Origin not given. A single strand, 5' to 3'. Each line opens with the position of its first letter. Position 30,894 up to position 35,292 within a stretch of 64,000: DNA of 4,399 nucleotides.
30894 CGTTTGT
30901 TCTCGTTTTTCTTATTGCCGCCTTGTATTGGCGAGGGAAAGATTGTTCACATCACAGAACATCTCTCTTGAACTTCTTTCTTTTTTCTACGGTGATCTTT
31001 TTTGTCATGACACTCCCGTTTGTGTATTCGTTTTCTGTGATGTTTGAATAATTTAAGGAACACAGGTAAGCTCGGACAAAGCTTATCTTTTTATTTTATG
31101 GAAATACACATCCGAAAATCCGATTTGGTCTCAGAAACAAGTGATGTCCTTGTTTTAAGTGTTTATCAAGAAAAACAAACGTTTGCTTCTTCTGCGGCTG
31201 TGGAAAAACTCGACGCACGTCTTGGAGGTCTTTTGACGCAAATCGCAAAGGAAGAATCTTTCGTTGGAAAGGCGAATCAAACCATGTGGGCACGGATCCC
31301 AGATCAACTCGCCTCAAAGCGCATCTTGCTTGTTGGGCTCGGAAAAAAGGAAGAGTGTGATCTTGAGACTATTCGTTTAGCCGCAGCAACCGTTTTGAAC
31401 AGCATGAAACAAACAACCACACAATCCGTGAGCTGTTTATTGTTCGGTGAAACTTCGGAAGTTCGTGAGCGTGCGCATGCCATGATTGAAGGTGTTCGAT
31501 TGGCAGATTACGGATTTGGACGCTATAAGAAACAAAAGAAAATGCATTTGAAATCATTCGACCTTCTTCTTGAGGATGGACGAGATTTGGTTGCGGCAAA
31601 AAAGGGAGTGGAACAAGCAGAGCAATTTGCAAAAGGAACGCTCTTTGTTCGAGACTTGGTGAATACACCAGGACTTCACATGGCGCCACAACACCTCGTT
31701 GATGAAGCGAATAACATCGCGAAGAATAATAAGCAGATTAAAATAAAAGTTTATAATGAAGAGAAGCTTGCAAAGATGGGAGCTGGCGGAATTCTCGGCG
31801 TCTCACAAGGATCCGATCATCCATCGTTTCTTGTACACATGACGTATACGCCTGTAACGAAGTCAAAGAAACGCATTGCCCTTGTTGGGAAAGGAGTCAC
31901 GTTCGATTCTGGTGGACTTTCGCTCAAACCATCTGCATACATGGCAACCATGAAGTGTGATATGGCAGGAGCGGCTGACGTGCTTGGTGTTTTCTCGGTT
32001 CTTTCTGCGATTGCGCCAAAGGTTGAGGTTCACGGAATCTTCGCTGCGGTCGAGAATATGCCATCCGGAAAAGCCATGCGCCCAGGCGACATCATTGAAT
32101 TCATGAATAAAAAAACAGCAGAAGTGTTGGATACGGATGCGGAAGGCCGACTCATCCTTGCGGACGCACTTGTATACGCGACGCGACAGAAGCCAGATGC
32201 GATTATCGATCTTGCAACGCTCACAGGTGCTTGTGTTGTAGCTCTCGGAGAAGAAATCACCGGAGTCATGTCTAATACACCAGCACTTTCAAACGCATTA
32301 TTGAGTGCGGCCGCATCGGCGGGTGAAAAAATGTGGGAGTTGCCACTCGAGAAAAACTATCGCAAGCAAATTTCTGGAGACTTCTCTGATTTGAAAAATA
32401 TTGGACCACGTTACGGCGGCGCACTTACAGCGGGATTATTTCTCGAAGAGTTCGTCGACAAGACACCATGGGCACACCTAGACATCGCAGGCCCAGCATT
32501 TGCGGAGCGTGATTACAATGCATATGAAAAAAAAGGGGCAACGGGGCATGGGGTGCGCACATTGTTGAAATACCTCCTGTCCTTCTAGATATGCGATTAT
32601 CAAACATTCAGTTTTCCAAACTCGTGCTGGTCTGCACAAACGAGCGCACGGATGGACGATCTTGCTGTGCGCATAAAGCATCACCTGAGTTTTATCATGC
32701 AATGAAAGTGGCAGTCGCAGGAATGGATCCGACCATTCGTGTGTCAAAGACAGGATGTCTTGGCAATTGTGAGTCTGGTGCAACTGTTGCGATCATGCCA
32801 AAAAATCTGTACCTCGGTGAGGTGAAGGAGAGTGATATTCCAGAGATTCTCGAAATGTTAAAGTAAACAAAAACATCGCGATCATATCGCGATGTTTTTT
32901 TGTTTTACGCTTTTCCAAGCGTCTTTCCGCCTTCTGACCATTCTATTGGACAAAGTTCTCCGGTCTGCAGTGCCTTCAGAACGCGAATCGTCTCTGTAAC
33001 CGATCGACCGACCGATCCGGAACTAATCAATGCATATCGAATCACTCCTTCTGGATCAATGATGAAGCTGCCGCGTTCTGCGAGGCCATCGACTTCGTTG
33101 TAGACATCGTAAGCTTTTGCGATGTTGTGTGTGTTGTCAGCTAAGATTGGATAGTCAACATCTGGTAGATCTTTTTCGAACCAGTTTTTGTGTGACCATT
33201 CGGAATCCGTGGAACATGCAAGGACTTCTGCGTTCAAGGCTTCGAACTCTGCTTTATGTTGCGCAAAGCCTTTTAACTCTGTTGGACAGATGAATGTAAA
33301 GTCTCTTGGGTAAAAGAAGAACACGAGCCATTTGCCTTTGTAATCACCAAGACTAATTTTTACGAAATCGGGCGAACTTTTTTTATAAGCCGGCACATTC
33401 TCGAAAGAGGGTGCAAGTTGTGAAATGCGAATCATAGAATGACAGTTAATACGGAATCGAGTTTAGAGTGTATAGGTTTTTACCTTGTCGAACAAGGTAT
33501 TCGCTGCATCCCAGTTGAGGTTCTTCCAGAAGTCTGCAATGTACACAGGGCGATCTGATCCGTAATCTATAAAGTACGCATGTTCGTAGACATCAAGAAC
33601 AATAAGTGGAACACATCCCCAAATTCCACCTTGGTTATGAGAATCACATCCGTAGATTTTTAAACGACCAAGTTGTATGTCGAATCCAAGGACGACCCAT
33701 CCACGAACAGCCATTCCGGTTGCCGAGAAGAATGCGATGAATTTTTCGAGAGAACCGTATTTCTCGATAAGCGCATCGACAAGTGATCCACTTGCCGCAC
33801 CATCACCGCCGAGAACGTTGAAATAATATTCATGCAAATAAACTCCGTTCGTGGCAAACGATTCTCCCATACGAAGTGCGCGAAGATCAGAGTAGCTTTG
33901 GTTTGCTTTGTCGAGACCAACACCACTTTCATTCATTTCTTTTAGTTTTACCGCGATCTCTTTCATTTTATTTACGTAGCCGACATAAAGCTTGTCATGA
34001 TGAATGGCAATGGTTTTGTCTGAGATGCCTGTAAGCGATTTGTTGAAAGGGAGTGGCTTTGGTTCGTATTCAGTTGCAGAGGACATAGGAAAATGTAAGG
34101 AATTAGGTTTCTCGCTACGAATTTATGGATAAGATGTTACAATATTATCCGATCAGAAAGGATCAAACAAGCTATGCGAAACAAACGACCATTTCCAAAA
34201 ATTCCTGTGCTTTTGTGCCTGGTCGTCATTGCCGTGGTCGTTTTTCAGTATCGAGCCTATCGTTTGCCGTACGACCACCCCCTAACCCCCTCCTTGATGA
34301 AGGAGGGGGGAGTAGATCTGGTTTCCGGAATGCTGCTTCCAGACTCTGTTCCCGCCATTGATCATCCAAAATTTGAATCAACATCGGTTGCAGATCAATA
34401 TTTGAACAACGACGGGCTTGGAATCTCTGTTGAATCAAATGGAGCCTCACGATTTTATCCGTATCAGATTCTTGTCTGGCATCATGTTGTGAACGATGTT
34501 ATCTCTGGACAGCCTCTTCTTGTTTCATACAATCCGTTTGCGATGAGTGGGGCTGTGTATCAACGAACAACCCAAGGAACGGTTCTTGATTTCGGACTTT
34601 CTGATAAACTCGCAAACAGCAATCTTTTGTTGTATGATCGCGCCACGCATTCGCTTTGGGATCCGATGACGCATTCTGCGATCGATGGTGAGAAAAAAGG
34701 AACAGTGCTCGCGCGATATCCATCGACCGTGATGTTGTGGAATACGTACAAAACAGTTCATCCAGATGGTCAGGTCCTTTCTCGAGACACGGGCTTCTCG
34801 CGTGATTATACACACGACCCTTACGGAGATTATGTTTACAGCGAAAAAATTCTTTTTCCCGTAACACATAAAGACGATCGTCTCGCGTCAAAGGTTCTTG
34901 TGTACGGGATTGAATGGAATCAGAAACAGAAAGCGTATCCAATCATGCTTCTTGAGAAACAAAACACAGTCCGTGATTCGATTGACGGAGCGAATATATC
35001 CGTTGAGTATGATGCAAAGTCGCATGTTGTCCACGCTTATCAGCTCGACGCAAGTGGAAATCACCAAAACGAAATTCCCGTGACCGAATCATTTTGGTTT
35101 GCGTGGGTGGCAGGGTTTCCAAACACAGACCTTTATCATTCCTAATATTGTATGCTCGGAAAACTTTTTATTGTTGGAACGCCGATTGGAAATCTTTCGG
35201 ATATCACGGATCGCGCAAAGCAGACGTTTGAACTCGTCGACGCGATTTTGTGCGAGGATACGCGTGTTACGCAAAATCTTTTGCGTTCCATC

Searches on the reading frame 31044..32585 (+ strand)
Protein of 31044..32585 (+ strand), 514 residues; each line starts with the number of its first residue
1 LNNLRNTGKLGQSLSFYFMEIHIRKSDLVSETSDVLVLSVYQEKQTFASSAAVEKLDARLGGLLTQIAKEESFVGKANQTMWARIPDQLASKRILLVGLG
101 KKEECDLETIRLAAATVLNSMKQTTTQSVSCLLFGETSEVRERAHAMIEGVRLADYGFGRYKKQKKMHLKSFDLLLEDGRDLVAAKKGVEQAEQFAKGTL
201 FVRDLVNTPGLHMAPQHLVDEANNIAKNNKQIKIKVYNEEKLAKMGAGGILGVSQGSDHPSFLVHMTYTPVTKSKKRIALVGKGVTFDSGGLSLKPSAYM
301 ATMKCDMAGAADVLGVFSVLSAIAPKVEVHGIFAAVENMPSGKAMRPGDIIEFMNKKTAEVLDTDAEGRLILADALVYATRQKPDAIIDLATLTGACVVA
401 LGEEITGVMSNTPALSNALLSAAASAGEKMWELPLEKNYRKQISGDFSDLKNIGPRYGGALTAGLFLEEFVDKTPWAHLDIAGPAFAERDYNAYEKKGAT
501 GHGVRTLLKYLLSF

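Call 29: search_protein_families(library=pfam, proteins=[window:31044-32585:+], max_evalue=0.00001)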
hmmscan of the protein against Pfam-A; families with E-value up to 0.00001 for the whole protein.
window:31044-32585:+ (514 aa): 2 families
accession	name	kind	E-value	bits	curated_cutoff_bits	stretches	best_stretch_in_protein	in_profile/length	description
PF00883.26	Peptidase_M17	-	3.5e-123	411.3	25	1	201-507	2-309/310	Cytosol aminopeptidase family, catalytic domain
PF02789.23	Peptidase_M17_N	-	1.8e-27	96.3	23.4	1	37-165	1-129/129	Cytosol aminopeptidase family, N-terminal domain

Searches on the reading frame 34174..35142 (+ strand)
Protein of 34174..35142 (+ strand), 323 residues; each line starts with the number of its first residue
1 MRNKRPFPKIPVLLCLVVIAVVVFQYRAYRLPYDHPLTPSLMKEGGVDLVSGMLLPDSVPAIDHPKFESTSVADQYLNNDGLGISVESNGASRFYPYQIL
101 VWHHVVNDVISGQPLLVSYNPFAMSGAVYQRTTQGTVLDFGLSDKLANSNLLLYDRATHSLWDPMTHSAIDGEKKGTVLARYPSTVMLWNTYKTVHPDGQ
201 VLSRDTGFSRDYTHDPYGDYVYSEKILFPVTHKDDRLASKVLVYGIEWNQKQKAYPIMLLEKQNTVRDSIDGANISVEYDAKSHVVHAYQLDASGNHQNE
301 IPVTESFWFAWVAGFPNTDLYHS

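Call 30: search_protein_families(library=pfam, proteins=[window:34174-35142:+], max_evalue=0.00001)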
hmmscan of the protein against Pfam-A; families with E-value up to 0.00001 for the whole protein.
window:34174-35142:+ (323 aa): 1 family
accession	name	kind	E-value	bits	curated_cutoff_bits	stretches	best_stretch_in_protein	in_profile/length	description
PF11376.13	DUF3179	-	2.4e-74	250.9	27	1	57-318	2-292/292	Protein of unknown function (DUF3179)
